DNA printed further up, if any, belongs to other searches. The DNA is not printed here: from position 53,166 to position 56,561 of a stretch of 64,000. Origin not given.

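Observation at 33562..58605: Family of AT-rich miniature inverted-repeat elements with perfect termini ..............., six copies all in one orientation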

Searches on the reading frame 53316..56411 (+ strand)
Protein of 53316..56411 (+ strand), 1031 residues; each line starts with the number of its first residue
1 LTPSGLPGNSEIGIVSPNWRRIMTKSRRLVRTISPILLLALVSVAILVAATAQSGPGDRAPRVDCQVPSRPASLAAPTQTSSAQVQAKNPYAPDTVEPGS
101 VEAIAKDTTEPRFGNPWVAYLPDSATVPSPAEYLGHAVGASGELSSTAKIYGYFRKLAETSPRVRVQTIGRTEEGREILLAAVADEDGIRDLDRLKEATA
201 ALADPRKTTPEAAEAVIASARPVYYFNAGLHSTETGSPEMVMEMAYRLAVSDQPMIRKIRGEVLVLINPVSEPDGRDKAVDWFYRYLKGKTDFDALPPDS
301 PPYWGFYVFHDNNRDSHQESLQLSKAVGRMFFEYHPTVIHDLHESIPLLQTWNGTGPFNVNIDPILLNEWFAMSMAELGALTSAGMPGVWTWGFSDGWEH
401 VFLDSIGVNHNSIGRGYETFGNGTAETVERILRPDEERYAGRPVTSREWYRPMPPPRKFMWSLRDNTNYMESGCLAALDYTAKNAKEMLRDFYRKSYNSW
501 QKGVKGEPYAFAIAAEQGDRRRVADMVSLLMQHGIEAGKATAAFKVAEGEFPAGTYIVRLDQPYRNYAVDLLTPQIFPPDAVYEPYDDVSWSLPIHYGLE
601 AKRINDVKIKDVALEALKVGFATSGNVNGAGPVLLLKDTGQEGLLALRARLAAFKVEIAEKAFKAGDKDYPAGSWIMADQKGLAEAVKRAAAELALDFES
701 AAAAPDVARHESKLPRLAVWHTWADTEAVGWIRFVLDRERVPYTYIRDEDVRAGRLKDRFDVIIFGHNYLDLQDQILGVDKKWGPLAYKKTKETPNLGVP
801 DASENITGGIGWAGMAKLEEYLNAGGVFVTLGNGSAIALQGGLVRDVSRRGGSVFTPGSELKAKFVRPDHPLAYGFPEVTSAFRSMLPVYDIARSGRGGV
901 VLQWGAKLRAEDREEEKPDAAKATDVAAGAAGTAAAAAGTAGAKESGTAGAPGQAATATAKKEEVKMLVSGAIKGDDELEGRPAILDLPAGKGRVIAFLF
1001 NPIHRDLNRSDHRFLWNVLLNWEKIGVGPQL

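Call 39: search_protein_families(library=pfam, proteins=[window:53316-56411:+])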
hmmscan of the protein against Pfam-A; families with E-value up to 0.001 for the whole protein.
window:53316-56411:+ (1031 aa): 1 family
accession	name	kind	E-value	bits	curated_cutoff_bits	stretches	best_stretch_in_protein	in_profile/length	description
PF00246.29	Peptidase_M14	-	2.5e-12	47.4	21.6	1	150-279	1-106/286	Zinc carboxypeptidase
